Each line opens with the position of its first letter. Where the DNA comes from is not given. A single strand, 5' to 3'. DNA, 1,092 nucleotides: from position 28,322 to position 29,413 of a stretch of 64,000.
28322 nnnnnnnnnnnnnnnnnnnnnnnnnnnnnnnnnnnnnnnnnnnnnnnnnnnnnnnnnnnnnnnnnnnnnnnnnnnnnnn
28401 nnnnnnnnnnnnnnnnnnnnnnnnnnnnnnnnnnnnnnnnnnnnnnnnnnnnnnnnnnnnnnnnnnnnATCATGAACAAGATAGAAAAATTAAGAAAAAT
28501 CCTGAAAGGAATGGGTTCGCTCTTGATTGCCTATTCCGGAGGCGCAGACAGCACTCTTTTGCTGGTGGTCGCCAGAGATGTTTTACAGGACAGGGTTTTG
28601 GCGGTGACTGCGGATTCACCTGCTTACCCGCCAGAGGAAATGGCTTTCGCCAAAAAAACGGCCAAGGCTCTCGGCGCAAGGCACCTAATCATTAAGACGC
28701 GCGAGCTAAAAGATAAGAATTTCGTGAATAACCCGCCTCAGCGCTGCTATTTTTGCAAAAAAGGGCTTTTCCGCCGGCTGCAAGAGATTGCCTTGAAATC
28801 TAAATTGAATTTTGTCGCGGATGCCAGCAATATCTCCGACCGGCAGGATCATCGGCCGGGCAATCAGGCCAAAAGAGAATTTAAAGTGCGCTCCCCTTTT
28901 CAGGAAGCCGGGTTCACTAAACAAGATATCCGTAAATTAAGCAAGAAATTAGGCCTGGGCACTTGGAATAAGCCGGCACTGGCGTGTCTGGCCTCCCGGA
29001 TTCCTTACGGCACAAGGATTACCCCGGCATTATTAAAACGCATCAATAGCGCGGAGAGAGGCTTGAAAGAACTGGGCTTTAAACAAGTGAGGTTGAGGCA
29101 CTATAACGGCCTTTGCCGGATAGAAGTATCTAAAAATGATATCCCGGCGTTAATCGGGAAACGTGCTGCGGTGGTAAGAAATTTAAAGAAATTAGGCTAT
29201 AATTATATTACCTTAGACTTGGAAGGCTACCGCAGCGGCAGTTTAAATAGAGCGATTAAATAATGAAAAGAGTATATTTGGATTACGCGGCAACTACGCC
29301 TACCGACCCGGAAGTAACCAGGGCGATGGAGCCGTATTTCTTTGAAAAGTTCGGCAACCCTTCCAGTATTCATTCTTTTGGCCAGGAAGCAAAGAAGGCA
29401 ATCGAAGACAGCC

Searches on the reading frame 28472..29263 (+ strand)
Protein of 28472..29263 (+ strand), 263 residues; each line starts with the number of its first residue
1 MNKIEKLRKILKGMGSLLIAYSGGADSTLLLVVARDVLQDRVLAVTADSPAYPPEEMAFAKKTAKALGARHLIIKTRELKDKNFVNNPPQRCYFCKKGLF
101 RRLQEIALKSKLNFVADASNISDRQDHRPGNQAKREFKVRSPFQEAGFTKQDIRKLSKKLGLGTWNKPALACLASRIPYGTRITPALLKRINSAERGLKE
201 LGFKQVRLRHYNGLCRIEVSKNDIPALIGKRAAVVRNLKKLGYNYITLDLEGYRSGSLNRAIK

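Call 3: search_protein_families(library=pfam, proteins=[window:28472-29263:+])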
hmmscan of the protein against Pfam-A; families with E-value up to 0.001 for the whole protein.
window:28472-29263:+ (263 aa): 6 families
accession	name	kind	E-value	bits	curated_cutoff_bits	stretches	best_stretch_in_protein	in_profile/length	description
PF06508.19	QueC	-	2.6e-06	27.5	22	1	18-80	3-64/210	Queuosine biosynthesis protein QueC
PF00733.27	Asn_synthase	-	0.00013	22.2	21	1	22-79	25-84/354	Asparagine synthase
PF00764.25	Arginosuc_synth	-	0.00042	20.8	27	1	18-78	3-63/162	Arginosuccinate synthase N-terminal HUP domain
PF01171.26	ATP_bind_3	-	0.00064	19.9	27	0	17-45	2-30/182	PP-loop family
PF02540.23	NAD_synthase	-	0.00072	19.2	21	0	15-76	19-81/242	NAD synthase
PF01507.26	PAPS_reduct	-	0.00099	19.6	22.5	0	17-93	2-78/175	Phosphoadenosine phosphosulfate reductase domain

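Call 4: search_protein_families(library=ncbifam, proteins=[window:28472-29263:+])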
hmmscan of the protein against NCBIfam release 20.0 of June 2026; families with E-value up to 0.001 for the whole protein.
window:28472-29263:+ (263 aa): 8 families
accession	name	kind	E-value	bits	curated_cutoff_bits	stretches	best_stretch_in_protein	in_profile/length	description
TIGR00268.2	TIGR00268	equivalog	3.8e-97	324.6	150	1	3-259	2-259/259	ATP-dependent sacrificial sulfur transferase LarE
TIGR00364.1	TIGR00364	equivalog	4.7e-06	26.3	150.3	1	19-80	3-63/201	7-cyano-7-deazaguanine synthase QueC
NF010587.0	PRK13980.1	equivalog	6.7e-06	25.5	255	1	13-83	30-101/267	NAD+ synthase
NF010392.0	PRK13820.1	equivalog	0.00017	20.7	512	1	16-78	4-66/395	argininosuccinate synthase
NF006351.0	PRK08576.1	equivalog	0.00029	19.5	290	1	10-104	228-323/436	hypothetical protein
TIGR00884.1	guaA_Cterm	equivalog_domain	0.0003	20.2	338.75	0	3-118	6-124/310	glutamine-hydrolyzing GMP synthase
TIGR03573.1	WbuX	subfamily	0.00042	19.9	203.2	1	17-157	63-204/344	N-acetyl sugar amidotransferase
TIGR02432.1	lysidine_TilS_N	equivalog_domain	0.00078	19.4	93.6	0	17-46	2-34/189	tRNA lysidine(34) synthetase TilS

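Call 6: find_homologous_proteins(query=window:28472-29263:+, max_evalue=1e-10)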
Query window:28472-29263:+ (263 aa): 7996 proteins with E <= 1e-10 among 8000 candidates; the best 120 are listed.
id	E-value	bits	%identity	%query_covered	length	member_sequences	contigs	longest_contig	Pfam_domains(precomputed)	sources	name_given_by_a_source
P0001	1.5e-168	577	100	100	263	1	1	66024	PF06508.20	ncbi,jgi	ncbi:MAG: ATP-dependent sacrificial sulfur transferase LarE [Candidatus Omnitrophota bacterium]|jgi:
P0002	3.9e-140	484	87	94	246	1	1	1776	PF00733.28,PF06508.20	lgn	-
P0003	6.2e-121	421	72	100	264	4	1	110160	PF00733.28,PF06508.20,PF02540.24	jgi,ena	-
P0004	9.1e-116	404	71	100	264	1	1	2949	PF00733.28,PF06508.20,PF01171.27,PF00764.26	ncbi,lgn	-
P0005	2.1e-115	403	72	95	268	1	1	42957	PF06508.20,PF01171.27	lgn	-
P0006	4.8e-115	402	69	100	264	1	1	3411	PF06508.20,PF01171.27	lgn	-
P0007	7.8e-114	398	68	100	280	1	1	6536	PF06508.20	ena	-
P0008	7.8e-114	398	70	100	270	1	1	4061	-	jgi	jgi:uncharacterized protein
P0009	1.5e-113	397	68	100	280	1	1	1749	PF06508.20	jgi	-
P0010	1.5e-113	397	70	94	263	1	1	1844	PF06508.20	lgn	-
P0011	1.7e-113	397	68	100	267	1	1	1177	PF00733.28,PF06508.20,PF01171.27,PF02540.24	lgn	-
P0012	3.9e-113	395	68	100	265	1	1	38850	PF06508.20,PF01171.27,PF02540.24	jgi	-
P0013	6.4e-113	395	68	98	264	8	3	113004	PF06508.20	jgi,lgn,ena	jgi:uncharacterized protein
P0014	6.5e-113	395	68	95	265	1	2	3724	PF06508.20,PF01171.27,PF00764.26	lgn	-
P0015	7.1e-113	394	69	98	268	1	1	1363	PF06508.20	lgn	-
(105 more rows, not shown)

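Call 9: find_encoding_contigs(protein=P0003, flank=10000, max_places=2)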
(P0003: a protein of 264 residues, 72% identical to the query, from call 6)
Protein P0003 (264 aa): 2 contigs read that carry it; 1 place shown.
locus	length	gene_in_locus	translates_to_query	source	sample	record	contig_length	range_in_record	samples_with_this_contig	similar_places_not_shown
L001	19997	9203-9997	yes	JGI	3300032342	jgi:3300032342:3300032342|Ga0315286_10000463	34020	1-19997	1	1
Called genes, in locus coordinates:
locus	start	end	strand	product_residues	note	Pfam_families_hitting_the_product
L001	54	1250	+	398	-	PF00753:Lactamase_B, PF19583:ODP, PF00258:Flavodoxin_1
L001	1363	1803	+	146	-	PF21349:RUBY_RBDX, PF01880:Desulfoferrodox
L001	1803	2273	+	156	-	PF01243:PNPOx_N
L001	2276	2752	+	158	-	PF02915:Rubrerythrin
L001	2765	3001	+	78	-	PF00462:Glutaredoxin, PF13417:GST_N_3 (weak)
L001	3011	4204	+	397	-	-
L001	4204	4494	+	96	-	PF08827:DUF1805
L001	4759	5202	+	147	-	PF02082:Rrf2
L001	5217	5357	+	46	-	-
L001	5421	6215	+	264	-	PF01946:Thi4, PF00890:FAD_binding_2 (faint), PF01266:DAO (weak), PF01494:FAD_binding_3, PF03486:HI0933_like, PF07992:Pyr_redox_2 (weak), PF12831:FAD_oxidored, PF13450:NAD_binding_8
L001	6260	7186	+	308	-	PF00291:PALP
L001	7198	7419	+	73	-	PF01106:NifU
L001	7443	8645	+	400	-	PF01837:HcyBio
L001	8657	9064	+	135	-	PF09383:NIL, PF12797:Fer4_2 (faint), PF00037:Fer4 (weak), PF13237:Fer4_10, PF14697:Fer4_21, PF12838:Fer4_7, PF13187:Fer4_9, PF00037:Fer4 (weak), +4 more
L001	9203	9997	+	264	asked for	PF00733:Asn_synthase (weak), PF02540:NAD_synthase (weak), PF06508:QueC (weak)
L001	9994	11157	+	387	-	PF00266:Aminotran_5, PF01041:DegT_DnrJ_EryC1 (weak), PF01212:Beta_elim_lyase (weak)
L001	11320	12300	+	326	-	PF08279:HTH_11, PF13412:HTH_24 (weak), PF03099:BPL_LplA_LipB, PF16917:BPL_LplA_LipB_2 (weak), PF02237:BPL_C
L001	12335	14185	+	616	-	PF07715:Plug, PF00593:TonB_dep_Rec_b-barrel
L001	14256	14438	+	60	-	-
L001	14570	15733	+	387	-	PF03054:tRNA_Me_trans, PF20259:tRNA_Me_trans_M, PF20258:tRNA_Me_trans_C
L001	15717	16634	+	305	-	PF02445:NadA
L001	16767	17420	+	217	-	PF00849:PseudoU_synth_2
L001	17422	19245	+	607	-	PF16244:DUF4901 (weak)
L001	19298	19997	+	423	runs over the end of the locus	PF07690:MFS_1, PF11700:ATG22, PF07690:MFS_1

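Call 10: find_encoding_contigs(protein=P0013, flank=10000, max_places=2)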
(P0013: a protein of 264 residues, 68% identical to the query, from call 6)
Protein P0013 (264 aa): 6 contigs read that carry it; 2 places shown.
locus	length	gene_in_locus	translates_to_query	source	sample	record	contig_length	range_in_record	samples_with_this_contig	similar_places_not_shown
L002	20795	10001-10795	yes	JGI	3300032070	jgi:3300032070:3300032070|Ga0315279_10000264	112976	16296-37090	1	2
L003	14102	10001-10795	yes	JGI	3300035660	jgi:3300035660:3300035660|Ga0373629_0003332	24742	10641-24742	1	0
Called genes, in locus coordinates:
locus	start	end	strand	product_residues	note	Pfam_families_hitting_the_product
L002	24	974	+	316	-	PF00682:HMGL-like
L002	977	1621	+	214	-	PF01081:Aldolase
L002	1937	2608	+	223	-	PF00857:Isochorismatase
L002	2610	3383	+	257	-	PF01946:Thi4, PF01494:FAD_binding_3 (faint), PF00890:FAD_binding_2 (weak), PF01266:DAO (weak), PF07992:Pyr_redox_2 (faint), PF12831:FAD_oxidored, PF13450:NAD_binding_8 (weak)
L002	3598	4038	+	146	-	PF02082:Rrf2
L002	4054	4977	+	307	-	PF00291:PALP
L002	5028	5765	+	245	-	PF02596:DUF169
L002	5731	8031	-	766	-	PF01564:Spermine_synth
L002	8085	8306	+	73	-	PF01106:NifU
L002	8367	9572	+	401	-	PF01837:HcyBio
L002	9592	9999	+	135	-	PF09383:NIL, PF13746:Fer4_18 (faint), PF00037:Fer4 (weak), PF13237:Fer4_10, PF14697:Fer4_21, PF12838:Fer4_7, PF13187:Fer4_9, PF00037:Fer4 (weak), +4 more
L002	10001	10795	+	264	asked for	PF06508:QueC (faint)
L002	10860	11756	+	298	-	PF08279:HTH_11, PF03099:BPL_LplA_LipB, PF02237:BPL_C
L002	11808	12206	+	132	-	-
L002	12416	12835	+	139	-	-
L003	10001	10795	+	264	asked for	PF06508:QueC (faint)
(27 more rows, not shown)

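Call 19: search_solved_structures(query=window:28472-29263:+, show_alignments=3, max_evalue=0.00001)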
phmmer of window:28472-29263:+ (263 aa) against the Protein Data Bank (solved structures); distinct sequences matched with E-value up to 0.00001: 3.
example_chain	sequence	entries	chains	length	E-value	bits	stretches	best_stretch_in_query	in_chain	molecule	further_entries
6b2o_A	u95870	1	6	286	1e-50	176.1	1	9-261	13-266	ATP-utilizing enzyme of the PP-loopsuperfamily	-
5udq_A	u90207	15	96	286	3.5e-50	174.3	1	9-261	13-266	Lactate racemization operon protein LarE | ATP-utilizing enzyme of the PP-loopsuperfamily | Pyridinium-3,5-biscarboxylic acid mononucleotide sulfurtransferase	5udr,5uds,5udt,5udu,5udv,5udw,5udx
8cnz_A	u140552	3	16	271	1.1e-20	77.7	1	11-251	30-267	NAD_synthase domain-containing protein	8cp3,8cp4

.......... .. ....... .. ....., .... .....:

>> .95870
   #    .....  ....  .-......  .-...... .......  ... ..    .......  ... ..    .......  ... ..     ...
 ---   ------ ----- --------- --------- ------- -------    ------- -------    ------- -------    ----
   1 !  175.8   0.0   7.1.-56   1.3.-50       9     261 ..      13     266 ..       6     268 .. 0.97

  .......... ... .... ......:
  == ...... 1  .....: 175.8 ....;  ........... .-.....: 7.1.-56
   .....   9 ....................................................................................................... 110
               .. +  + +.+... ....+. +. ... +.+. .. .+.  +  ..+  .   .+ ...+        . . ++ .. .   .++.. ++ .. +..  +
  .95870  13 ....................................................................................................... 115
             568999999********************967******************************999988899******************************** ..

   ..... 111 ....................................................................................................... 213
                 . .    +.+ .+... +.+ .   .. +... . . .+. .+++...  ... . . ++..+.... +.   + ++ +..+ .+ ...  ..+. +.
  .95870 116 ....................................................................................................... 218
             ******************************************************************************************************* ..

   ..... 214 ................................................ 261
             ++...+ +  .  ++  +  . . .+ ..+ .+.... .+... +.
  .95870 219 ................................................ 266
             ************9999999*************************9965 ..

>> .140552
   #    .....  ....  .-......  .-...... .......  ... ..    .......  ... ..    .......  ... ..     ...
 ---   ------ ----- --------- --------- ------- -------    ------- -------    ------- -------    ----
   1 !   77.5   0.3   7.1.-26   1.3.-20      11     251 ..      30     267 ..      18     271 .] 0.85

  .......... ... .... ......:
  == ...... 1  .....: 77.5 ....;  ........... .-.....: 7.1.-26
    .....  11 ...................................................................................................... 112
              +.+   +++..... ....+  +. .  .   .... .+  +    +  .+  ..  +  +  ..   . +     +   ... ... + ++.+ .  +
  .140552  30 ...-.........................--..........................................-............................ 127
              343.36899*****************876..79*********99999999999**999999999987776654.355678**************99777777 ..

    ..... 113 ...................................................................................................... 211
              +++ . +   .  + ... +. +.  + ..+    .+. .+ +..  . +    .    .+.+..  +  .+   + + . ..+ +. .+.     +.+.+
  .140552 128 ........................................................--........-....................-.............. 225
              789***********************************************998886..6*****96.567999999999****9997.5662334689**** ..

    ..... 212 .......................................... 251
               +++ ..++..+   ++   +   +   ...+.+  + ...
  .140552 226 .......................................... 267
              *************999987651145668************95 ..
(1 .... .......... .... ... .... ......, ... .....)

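Call 20: find_encoding_contigs(protein=P0001, flank=1000, max_places=3)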
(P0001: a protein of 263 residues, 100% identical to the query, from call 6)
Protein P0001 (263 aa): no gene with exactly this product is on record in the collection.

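Call 22: find_related_loci(query=A1, collection=genome_contigs, flank=10000)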
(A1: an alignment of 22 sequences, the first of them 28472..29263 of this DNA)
Query A1 (263 aa) in genome_contigs; peptide patterns used: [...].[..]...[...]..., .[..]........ (x = any residue, [..] = any of these).
600 stretches matched a pattern (row limit reached: there are more); 522 encode a relative of the query (tblastn E <= 1e-3); the best 80 are kept; 80 distinct loci.
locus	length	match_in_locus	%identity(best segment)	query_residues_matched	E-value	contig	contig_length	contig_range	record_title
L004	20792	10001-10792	60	1-263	6e-102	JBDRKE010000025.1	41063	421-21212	MAG: Candidatus Omnitrophota bacterium isolate MEGAHIT-group-1.695 k141_4693168, whole genome shotgun sequence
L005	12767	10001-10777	59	1-259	2e-98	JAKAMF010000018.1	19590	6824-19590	MAG: bacterium isolate WY5.bin157 NODE_4422_length_19590_cov_1.259775, whole genome shotgun sequence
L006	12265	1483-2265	55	1-259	4e-95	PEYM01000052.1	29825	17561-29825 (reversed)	MAG: Candidatus Saganbacteria bacterium CG08_land_8_20_14_0_20_45_16 CG08_land_8_20_14_0.20_scaffold_399_c, whole genome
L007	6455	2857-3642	56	2-263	6e-95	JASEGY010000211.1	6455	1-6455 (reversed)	MAG: bacterium isolate Yes70-08 NODE_211_length_6455_cov_568.710625, whole genome shotgun sequence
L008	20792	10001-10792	53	1-262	1e-92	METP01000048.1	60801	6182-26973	MAG: candidate division WOR-1 bacterium RIFCSPLOWO2_02_FULL_46_20 rifcsplowo2_02_scaffold_329, whole genome shotgun sequ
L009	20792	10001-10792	53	2-263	5e-92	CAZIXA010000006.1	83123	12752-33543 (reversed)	MAG TPA_asm: uncultured Clostridia bacterium isolate SRP323688_co1_183 genome assembly, contig: NODE_590_length_83123_co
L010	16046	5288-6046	57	13-263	1e-90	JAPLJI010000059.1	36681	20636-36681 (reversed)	MAG: Proteobacteria bacterium isolate LacPavin_0920_SED4_MAG_55_23 LacPavin_0920_SED4_scaffold_450790, whole genome shot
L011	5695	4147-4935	52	1-263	3e-90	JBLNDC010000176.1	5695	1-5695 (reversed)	MAG: Bacteroidota bacterium isolate MAG109 PRJNA950955_bin18_renamed_175, whole genome shotgun sequence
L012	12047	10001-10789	54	3-263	4e-90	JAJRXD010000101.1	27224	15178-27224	MAG: Deltaproteobacteria bacterium isolate Dive96_bin3.122 k141_2678141, whole genome shotgun sequence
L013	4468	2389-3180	53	2-262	7e-88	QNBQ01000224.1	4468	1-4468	MAG: Candidatus Poribacteria bacterium isolate B28_G17 B28_Guay17_scaffold_10763, whole genome shotgun sequence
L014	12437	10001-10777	54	3-259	8e-88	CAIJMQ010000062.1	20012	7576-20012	uncultured bacterium isolate D14_bin-0225 genome assembly, contig: bin-0225:062/121, whole genome shotgun sequence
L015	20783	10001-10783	52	2-262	2e-87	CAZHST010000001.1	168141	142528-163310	MAG TPA_asm: uncultured bacterium isolate binchicken_co30_163 genome assembly, contig: NODE_103_length_168141_cov_18.311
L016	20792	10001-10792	52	3-263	2e-86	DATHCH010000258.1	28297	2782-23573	MAG TPA_asm: Thermodesulfobacteriota bacterium isolate SMAG_U12362 k141_2178518, whole genome shotgun sequence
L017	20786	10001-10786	50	1-263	1e-84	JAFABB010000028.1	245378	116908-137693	MAG: Bacillota bacterium isolate OH_SBB_108 k127_633195, whole genome shotgun sequence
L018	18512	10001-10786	51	3-262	5e-84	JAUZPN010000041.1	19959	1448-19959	MAG: Bacillota bacterium isolate bin83(7d) HFNIIAHN_41, whole genome shotgun sequence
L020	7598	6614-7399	49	3-262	8e-83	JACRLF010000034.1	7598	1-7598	MAG: Deltaproteobacteria bacterium isolate NC_groundwater_1874_Pr3_B-0.1um_57_17 SR2-18-B1_coassembly_148193, whole geno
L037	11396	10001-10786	48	3-262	1e-79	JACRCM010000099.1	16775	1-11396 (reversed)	MAG: Deltaproteobacteria bacterium isolate NC_groundwater_1646_Pr3_B-0.1um_60_14 SR-2_scaffold_141_2280746, whole genome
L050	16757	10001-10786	48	3-262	1e-78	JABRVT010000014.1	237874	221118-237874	MAG: Candidatus Brocadia sp. isolate MAG-01r c_000000000014, whole genome shotgun sequence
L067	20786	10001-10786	50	1-259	2e-76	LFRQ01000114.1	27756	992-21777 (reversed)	MAG: Clostridia bacterium DTU022 scaffold6659, whole genome shotgun sequence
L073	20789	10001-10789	47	3-263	2e-76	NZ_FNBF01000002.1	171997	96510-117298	Eubacterium pyruvativorans strain i6, whole genome shotgun sequence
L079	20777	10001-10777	46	1-259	2e-75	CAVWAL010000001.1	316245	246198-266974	MAG: uncultured bacterium isolate MFD01721.bin.2.215 genome assembly, contig: contig_13631, whole genome shotgun sequenc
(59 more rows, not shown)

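Call 25: search_protein_families(library=pfam, max_evalue=0.00001, proteins=[L050:5394-6599:+, L073:10804-11562:+, L067:17987-18760:+, L050:6693-8528:+, L037:5813-6676:-, L020:4228-5286:-, L079:8076-9134:+, L006:4321-5235:+, L016:3759-5150:+, L079:6595-7875:-])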
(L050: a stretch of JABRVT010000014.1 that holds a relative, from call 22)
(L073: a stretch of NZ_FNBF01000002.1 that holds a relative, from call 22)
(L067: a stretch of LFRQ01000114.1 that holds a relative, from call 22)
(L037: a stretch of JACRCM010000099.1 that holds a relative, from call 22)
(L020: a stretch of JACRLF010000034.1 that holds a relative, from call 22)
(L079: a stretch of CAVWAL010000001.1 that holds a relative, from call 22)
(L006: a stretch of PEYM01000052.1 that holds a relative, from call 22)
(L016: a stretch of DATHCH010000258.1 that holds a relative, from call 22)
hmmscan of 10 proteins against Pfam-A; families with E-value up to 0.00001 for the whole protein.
L050:5394-6599:+ (401 aa): 1 family
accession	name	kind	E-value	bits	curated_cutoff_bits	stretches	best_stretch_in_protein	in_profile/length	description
PF01969.22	Ni_insertion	-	1.2e-146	489.1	22.1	1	4-391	1-375/375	Nickel insertion protein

L073:10804-11562:+ (252 aa): 1 family
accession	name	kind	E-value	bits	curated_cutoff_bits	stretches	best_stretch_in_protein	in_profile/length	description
PF00731.26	AIRC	-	9e-16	58.2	30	1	118-246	1-129/148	AIR carboxylase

L067:17987-18760:+ (257 aa): 3 families
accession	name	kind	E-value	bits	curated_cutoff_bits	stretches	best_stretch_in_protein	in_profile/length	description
PF00005.33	ABC_tran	-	6.8e-27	95.2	25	1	22-170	2-137/137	ABC transporter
PF13304.12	AAA_21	-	3.5e-11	44.2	27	0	141-204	237-302/304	AAA domain, putative AbiEii toxin, Type IV TA system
PF02463.25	SMC_N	-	2.5e-09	37.3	40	1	31-197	24-196/220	RecF/RecN/SMC N terminal domain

L050:6693-8528:+ (611 aa): 12 families
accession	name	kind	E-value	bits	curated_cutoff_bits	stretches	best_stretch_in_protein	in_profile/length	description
PF00515.34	TPR_1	-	5.7e-30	102.3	27.8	2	457-489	2-34/34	Tetratricopeptide repeat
PF07719.23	TPR_2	-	1.2e-28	97.3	27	1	424-453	2-31/34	Tetratricopeptide repeat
PF13181.12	TPR_8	-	2.6e-24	83.7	25.7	0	457-488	2-33/34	Tetratricopeptide repeat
PF13414.12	TPR_11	-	8.8e-24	83.4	26.8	2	466-502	4-40/42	TPR repeat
PF13431.12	TPR_17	-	5.1e-22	76.7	24.4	0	417-444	7-34/34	Tetratricopeptide repeat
PF13432.12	TPR_16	-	4e-17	62.8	32.7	0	414-453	22-61/65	Tetratricopeptide repeat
PF14559.12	TPR_19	-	4.3e-15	56.2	25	0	468-511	3-46/68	Tetratricopeptide repeat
PF13424.12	TPR_12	-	1.2e-13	51.4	30.1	1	423-483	3-72/77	Tetratricopeptide repeat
PF13428.12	TPR_14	-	8.8e-11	41.8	23.5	0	425-458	3-37/44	Tetratricopeptide repeat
PF13176.12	TPR_7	-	2.3e-09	37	27.9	0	425-452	1-28/36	Tetratricopeptide repeat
PF13374.12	TPR_10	-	3.3e-08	33.7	27.5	0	427-453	6-32/42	Tetratricopeptide repeat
PF13174.12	TPR_6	-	7e-07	29.9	26.3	0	559-590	1-32/33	Tetratricopeptide repeat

L037:5813-6676:- (287 aa): 2 families
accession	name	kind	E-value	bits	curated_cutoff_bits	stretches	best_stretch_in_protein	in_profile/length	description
PF12706.13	Lactamase_B_2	-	9.8e-38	130.2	27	1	82-260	2-200/200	Beta-lactamase superfamily domain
PF00753.33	Lactamase_B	-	8.6e-14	52.4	22.7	1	69-185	4-130/196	Metallo-beta-lactamase superfamily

L020:4228-5286:- (352 aa): 1 family
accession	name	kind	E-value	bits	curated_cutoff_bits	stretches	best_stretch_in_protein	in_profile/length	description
PF01594.21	AI-2E_transport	-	7.2e-44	150.7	34.3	1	7-339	2-325/327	AI-2E family transporter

L079:8076-9134:+ (352 aa): 1 family
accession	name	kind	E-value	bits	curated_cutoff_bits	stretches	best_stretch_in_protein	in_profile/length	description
PF00248.27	Aldo_ket_red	-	4.9e-82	275.7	24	1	29-329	1-290/291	Aldo/keto reductase family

L006:4321-5235:+ (304 aa): 1 family
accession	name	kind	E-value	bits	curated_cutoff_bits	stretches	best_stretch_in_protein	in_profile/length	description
PF03773.19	ArsP_1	-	9.4e-43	146.9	32.3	1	13-298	6-289/294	Predicted permease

L016:3759-5150:+ (463 aa): 2 families
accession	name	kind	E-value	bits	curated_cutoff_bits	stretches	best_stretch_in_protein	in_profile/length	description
PF01171.26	ATP_bind_3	-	4.9e-54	183.2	27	1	22-201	2-180/182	PP-loop family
PF11734.13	TilS_C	-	3.3e-17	62.1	22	1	389-457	2-70/74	TilS substrate C-terminal domain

L079:6595-7875:- (426 aa): 6 families
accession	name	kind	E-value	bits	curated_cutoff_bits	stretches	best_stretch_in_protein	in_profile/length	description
PF01593.30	Amino_oxidase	-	2.9e-56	192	19.8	1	26-424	1-443/443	Flavin containing amine oxidoreductase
PF13450.12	NAD_binding_8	-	8.7e-15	55.2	21.9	1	21-85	1-67/68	NAD(P)-binding Rossmann-like domain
PF01266.30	DAO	-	5.6e-10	39.7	27.9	1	19-52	2-35/353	FAD dependent oxidoreductase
PF01494.25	FAD_binding_3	-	1.1e-06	28.5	22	1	18-50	3-35/349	FAD binding domain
PF07992.20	Pyr_redox_2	-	1.6e-06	28.2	26.1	0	17-47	1-31/291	Pyridine nucleotide-disulphide oxidoreductase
PF00890.30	FAD_binding_2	-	2.8e-06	27.3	20.4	1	19-62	2-43/414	FAD binding domain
